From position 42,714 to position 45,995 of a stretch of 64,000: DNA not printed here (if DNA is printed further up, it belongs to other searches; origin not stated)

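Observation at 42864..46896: Candidate undescribed defense module: small membrane protein + TIR-like protein + PHP-domain-fused SMC/ABC coiled-coil ATPase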

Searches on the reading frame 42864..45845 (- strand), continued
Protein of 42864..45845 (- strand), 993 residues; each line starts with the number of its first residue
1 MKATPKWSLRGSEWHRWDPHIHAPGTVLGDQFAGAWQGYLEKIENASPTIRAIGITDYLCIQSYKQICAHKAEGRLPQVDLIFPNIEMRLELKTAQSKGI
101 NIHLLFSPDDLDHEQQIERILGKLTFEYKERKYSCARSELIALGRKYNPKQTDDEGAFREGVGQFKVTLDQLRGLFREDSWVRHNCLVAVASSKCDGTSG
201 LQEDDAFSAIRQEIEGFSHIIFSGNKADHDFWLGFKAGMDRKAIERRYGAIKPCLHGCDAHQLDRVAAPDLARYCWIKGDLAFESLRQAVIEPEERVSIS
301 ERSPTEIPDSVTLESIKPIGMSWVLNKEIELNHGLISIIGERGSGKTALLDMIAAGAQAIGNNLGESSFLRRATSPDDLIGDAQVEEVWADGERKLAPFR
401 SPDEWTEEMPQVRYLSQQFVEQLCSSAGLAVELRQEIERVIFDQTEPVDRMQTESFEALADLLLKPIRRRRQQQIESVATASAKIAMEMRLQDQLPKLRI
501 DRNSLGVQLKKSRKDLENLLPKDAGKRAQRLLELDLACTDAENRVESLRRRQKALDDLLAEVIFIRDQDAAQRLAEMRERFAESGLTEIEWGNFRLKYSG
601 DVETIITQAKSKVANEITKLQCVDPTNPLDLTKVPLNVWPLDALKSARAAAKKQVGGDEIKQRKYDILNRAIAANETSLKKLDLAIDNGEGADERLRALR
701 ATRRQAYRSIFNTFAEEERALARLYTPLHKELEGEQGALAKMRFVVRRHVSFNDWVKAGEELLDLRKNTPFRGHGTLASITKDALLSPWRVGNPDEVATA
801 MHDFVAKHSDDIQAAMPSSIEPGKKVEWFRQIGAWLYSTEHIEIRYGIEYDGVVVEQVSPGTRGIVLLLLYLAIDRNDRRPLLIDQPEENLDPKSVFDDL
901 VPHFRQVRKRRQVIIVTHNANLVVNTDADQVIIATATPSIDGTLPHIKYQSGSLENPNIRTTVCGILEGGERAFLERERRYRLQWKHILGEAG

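Call 53: get_annotated_region(hit=H1, flank=3000)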
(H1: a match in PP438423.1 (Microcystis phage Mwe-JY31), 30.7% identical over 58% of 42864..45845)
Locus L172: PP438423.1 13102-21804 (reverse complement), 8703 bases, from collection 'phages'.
description: Microcystis phage Mwe-JY31, complete genome.
organism: Microcystis phage Mwe-JY31 (NCBI taxid 3128150)
taxonomy: Viruses
host: Microcystis wesenbergii; source: China; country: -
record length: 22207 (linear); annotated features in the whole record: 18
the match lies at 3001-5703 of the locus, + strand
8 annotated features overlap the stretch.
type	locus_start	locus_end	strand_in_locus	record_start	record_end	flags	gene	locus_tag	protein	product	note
CDS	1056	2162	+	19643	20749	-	-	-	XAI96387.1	hypothetical protein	-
CDS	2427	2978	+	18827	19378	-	-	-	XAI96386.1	hypothetical protein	-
CDS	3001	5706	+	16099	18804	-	-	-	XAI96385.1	hypothetical protein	-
CDS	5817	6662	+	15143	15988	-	-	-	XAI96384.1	hypothetical protein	-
CDS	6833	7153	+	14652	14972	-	-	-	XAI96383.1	hypothetical protein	-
CDS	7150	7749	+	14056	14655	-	-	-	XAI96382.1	ParA-like protein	-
CDS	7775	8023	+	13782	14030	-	-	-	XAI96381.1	hypothetical protein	-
CDS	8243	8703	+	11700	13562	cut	-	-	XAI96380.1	hypothetical protein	-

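Call 54: search_protein_families(library=ncbifam, proteins=[L171:1751-4369:+, L172:3001-5706:+], max_evalue=0.00001)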
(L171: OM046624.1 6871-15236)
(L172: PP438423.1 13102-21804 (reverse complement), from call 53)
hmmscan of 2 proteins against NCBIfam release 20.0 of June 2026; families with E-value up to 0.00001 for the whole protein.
L171:1751-4369:+ (872 aa): 6 families
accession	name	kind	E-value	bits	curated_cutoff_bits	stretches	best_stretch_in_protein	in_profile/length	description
NF045780.1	TrlF_fam_ATP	equivalog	9.4e-139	464.8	350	1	4-871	2-944/944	TrlF family AAA-like ATPase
NF045781.1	Spaf1101_AAA_ATP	equivalog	2.4e-58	198.3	475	2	739-871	697-833/836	Spaf_1101 family AAA-like ATPase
NF042955.1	Ppl_antiphage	equivalog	8.9e-37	126.5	1000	2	746-866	759-878/882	anti-phage protein Ppl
NF038032.1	CehA_McbA_metalo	domain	1.7e-13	50.7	80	1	7-168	2-147/315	CehA/McbA family metallohydrolase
NF047791.1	RNaseRnm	equivalog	5.4e-08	32.4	375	1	24-81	10-69/275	RNase RNM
NF041577.1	nside_bi_sphtase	equivalog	9.7e-08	31.5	400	1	11-83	5-70/276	3',5'-nucleoside bisphosphate phosphatase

L172:3001-5706:+ (901 aa): 3 families
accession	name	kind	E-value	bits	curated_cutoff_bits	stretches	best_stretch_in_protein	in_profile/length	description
NF045780.1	TrlF_fam_ATP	equivalog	9.9e-150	501.1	350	1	7-900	1-944/944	TrlF family AAA-like ATPase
NF045781.1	Spaf1101_AAA_ATP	equivalog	2.5e-30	105.6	475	1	483-900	423-833/836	Spaf_1101 family AAA-like ATPase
NF042955.1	Ppl_antiphage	equivalog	8.3e-20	70.3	1000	1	755-895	759-878/882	anti-phage protein Ppl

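Call 62: find_encoding_contigs(protein=P0009, flank=6000, max_places=2)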
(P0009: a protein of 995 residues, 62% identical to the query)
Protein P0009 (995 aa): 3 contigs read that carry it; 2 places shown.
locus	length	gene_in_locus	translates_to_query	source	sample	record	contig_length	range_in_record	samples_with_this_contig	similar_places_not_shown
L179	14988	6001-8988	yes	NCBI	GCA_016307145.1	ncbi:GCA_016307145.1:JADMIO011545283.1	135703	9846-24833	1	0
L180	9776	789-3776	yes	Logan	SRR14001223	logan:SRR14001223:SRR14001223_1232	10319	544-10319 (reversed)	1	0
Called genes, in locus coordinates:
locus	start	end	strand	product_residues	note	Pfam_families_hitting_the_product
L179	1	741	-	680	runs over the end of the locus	PF13623:SurA_N_2, PF13624:SurA_N_3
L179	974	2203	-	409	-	-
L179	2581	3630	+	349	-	PF01261:AP_endonuc_2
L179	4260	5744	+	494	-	-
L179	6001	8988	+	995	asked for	PF02463:SMC_N (weak), PF13304:AAA_21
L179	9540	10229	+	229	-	-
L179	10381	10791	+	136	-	-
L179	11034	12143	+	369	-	-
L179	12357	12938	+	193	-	PF01725:Ham1p_like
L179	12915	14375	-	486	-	-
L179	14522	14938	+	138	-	PF00582:Usp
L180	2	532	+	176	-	?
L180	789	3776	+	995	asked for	PF02463:SMC_N (weak), PF13304:AAA_21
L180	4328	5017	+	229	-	-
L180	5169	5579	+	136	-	-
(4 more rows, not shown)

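Call 63: find_encoding_contigs(protein=P0007, flank=6000, max_places=2)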
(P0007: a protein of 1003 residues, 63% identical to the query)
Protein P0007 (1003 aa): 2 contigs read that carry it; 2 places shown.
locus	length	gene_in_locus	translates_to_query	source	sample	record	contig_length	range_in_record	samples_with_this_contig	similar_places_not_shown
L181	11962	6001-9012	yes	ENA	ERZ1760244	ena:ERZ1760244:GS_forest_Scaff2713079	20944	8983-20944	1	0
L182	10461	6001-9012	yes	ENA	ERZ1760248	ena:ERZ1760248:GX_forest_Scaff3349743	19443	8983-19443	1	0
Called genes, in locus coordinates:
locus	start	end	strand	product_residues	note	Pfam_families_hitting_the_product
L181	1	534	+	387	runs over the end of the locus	-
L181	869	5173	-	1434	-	PF00817:IMS, PF11799:IMS_C, PF02811:PHP, PF07733:DNA_pol3_alpha, PF17657:DNA_pol3_finger, PF14579:HHH_6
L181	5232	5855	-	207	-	PF01726:LexA_DNA_bind, PF00717:Peptidase_S24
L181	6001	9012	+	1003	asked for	PF13476:AAA_23 (weak), PF02463:SMC_N, PF13304:AAA_21 (weak)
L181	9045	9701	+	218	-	-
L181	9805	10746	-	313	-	PF01904:DUF72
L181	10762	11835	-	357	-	-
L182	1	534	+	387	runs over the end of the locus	-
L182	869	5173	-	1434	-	PF00817:IMS, PF11799:IMS_C, PF02811:PHP, PF07733:DNA_pol3_alpha, PF17657:DNA_pol3_finger, PF14579:HHH_6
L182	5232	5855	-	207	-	PF01726:LexA_DNA_bind, PF00717:Peptidase_S24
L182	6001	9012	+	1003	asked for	PF13476:AAA_23 (weak), PF02463:SMC_N, PF13304:AAA_21 (weak)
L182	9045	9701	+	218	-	-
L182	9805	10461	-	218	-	?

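Call 64: find_encoding_contigs(protein=P0006, flank=6000, max_places=2)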
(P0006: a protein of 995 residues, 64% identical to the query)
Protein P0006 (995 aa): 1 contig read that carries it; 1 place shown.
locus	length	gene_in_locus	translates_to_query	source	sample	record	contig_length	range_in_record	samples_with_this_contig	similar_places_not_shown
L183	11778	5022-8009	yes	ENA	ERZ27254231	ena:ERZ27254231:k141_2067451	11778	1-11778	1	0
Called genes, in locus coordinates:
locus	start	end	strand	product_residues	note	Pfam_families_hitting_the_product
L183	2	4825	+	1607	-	?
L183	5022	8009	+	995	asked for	PF02463:SMC_N (faint), PF13304:AAA_21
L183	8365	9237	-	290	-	PF01555:N6_N4_Mtase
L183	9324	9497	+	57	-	-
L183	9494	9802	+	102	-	-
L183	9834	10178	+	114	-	-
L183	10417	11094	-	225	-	-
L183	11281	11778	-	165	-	?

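Call 69: find_encoding_contigs(protein=P0248, flank=10000, max_places=3)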
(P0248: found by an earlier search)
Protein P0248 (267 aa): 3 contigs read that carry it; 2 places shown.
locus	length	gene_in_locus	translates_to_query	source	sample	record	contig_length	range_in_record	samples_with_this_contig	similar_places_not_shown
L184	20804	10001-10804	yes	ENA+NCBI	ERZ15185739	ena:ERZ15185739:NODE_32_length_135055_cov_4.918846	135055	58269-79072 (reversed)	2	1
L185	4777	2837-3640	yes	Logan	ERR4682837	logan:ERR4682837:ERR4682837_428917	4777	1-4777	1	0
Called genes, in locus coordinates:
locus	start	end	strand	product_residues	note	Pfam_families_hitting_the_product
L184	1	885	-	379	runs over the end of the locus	PF02518:HATPase_c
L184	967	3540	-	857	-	-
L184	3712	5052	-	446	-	PF02878:PGM_PMM_I, PF02879:PGM_PMM_II, PF02880:PGM_PMM_III, PF00408:PGM_PMM_IV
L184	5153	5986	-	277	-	PF00175:NAD_binding_1 (faint), PF10418:DHODB_Fe-S_bind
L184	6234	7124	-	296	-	-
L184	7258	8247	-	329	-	PF00586:AIRS, PF02769:AIRS_C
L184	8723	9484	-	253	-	PF20803:PaaX_M, PF08223:PaaX_C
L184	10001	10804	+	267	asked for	-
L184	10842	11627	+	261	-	-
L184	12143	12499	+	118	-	-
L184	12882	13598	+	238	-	PF12728:HTH_17, PF13518:HTH_28 (faint), PF00359:PTS_EIIA_2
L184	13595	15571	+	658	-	PF00361:Proton_antipo_M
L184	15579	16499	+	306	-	PF00146:NADHdh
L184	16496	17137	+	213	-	PF00420:Oxidored_q2 (weak)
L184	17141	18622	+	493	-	PF00361:Proton_antipo_M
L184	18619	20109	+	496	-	PF00329:Complex1_30kDa (faint), PF00346:Complex1_49kDa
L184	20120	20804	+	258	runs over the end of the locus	PF13237:Fer4_10 (weak), PF12838:Fer4_7 (weak), PF13187:Fer4_9, PF00037:Fer4 (weak), PF01058:Oxidored_q6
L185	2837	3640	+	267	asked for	-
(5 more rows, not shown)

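Call 85: search_protein_families(library=pfam, alignment_id=A6, max_evalue=0.00001)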
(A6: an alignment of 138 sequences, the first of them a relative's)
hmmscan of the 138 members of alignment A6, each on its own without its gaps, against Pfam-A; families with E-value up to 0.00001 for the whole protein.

A. member 1, L001:4461-5063:+ (200 aa): 1 family
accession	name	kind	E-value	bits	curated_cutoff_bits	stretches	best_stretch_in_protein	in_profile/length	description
PF10543.14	ORF6N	-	2.3e-30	105.1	27.8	1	42-128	2-86/86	ORF6N domain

B. families by the number of members that match (of 138 scanned): 90 families (the first 25 are shown)
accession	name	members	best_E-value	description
PF00589.27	Phage_integrase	7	7e-21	Phage integrase family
PF13304.12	AAA_21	4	1e-17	AAA domain, putative AbiEii toxin, Type IV TA system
PF13175.12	AAA_15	3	1.1e-18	AAA ATPase domain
PF02463.25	SMC_N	3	1.1e-07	RecF/RecN/SMC N terminal domain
PF08808.17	RES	2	2.2e-31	RES domain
PF16872.10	putAbiC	2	1.2e-23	Putative phage abortive infection protein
PF01850.27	PIN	2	6e-14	PIN domain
PF13476.12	AAA_23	2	2.4e-08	AAA domain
PF01527.26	HTH_Tnp_1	2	5.4e-06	Transposase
PF07514.17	TraI_2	1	4e-136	Putative helicase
PF13337.12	BrxL_ATPase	1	1.5e-129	Lon-like protease BrxL-like, ATPase domain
PF06966.17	DUF1295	1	1.7e-69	Protein of unknown function (DUF1295)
PF09996.14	DUF2237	1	3.7e-55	Uncharacterized protein conserved in bacteria (DUF2237)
PF07515.17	TraI_2_C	1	9.8e-55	Putative conjugal transfer nickase/helicase TraI C-term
PF07804.18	HipA_C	1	6.3e-54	HipA-like C-terminal domain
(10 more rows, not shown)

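Call 86: search_protein_families(library=padloc, alignment_id=A6, max_evalue=1e-8)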
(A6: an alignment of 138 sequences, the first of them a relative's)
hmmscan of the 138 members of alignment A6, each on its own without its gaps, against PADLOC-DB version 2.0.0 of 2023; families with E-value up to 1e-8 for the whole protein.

A. member 1, L001:4461-5063:+ (200 aa): 3 families
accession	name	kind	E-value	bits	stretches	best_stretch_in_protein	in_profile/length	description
PDLC04869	PDC-S05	-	7.1e-55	184.4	1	31-187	9-167/306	-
PDLC04856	PDC-S05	-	2.2e-53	178.6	1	32-190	5-168/177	-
PDLC04849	PDC-S05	-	5.3e-36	122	1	33-175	4-146/183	-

B. families by the number of members that match (of 138 scanned): 177 families (the first 25 are shown)
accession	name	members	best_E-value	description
PDLC02980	AriA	4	8.5e-19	-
PDLC04135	mad3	4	2.8e-15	mads_3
PDLC02979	AriA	3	1.2e-20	-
PDLC02335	AbiLi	3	1.1e-15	AbiLi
PDLC04164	AriA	3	1.8e-14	-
PDLC02914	ATPase-Toprim_I-B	3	1.3e-13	-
PDLC03878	NsnB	3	8.6e-13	-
PDLC00271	PtuA1|PtuA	3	1.8e-12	AAA ATPase domain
PDLC02915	ATPase-Toprim_I-B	3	2.3e-12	-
PDLC00304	PtuA1|PtuA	3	2.9e-12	AAA ATPase domain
PDLC00099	GajA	3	3.2e-12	AAA ATPase domain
PDLC02913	ATPase_I-A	3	5.8e-12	-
PDLC04178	HEC-01A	3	9.6e-12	-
PDLC02358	Old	3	1.5e-11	Old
PDLC00305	PtuA1|PtuA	3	1.8e-11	AAA ATPase domain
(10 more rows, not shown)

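Call 87: predict_structure(alignment_id=A4)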
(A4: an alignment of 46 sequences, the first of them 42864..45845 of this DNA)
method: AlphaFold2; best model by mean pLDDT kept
length: 993 residues; sequences in the alignment: 46
mean_pLDDT: 83.2   pTM: 0.66
mean pLDDT of the five models: 83.2, 82.8, 79.5, 79.1, 78.0
residues with pLDDT >= 90: 340; 70-90: 539; 50-70: 98; < 50: 16
segments of 3 or more residues with pLDDT < 50: 427-429, 983-993
pLDDT, mean of each block of 10 residues (from residue 1): 69 93 85 90 94 93 93 92 93 71 91 93 93 94 94 92 92 89 90 72 76 88 88 83 81 88 89 92 90 88 72 92 94 93 89 89 78 87 91 90 75 71 53 68 77 85 86 89 87 86 85 75 64 78 78 81 72 71 77 67 82 84 75 80 82 66 75 81 83 87 92 92 80 73 85 92 90 88 93 93 92 90 85 92 85 74 70 73 73 70 81 87 88 92 90 92 87 77 48 42
secondary structure, 60 per line:
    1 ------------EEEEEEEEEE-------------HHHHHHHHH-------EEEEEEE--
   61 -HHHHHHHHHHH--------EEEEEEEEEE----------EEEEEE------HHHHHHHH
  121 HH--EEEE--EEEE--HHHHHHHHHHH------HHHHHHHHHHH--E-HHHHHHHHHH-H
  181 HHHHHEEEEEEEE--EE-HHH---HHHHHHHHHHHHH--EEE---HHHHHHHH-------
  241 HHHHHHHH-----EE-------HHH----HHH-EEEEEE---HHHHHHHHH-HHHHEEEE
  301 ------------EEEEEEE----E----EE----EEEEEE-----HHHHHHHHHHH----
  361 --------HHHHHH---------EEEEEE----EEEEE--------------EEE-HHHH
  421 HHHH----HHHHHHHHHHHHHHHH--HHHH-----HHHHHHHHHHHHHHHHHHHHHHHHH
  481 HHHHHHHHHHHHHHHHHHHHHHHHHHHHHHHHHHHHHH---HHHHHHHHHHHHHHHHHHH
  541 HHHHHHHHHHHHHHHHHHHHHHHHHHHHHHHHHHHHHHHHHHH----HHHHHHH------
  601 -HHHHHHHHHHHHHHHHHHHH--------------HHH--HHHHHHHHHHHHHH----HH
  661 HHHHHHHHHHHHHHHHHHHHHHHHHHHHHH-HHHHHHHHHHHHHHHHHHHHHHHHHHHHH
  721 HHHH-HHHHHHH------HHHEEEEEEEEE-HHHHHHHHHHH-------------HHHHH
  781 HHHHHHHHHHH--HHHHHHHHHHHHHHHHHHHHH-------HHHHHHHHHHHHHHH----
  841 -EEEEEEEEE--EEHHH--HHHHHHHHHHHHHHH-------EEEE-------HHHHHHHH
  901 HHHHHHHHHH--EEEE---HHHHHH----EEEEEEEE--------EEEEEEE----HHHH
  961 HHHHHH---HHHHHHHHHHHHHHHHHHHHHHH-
elements in order (helices of 4 or more, strands of 3 or more residues): E13-22 H36-44 E52-58 H62-72 E81-90 E101-106 H113-122 E125-128 E131-134 H137-147 H154-164 H169-178 H180-185 E186-193 H205-217 E220-222 H226-233 H241-248 E274-279 H283-291 H293-296 E297-300 E313-319 E335-340 H346-356 H369-374 E384-389 E394-398 E413-415 H417-424 H429-444 H447-450 H456-518 H522-583 H588-594 H602-621 H641-654 H659-690 H692-724 H726-732 E742-750 H752-762 H776-791 H794-814 H822-836 E842-850 H860-874 E882-885 H893-910 E913-916 H920-925 E930-937 E946-952 H957-966 H970-992
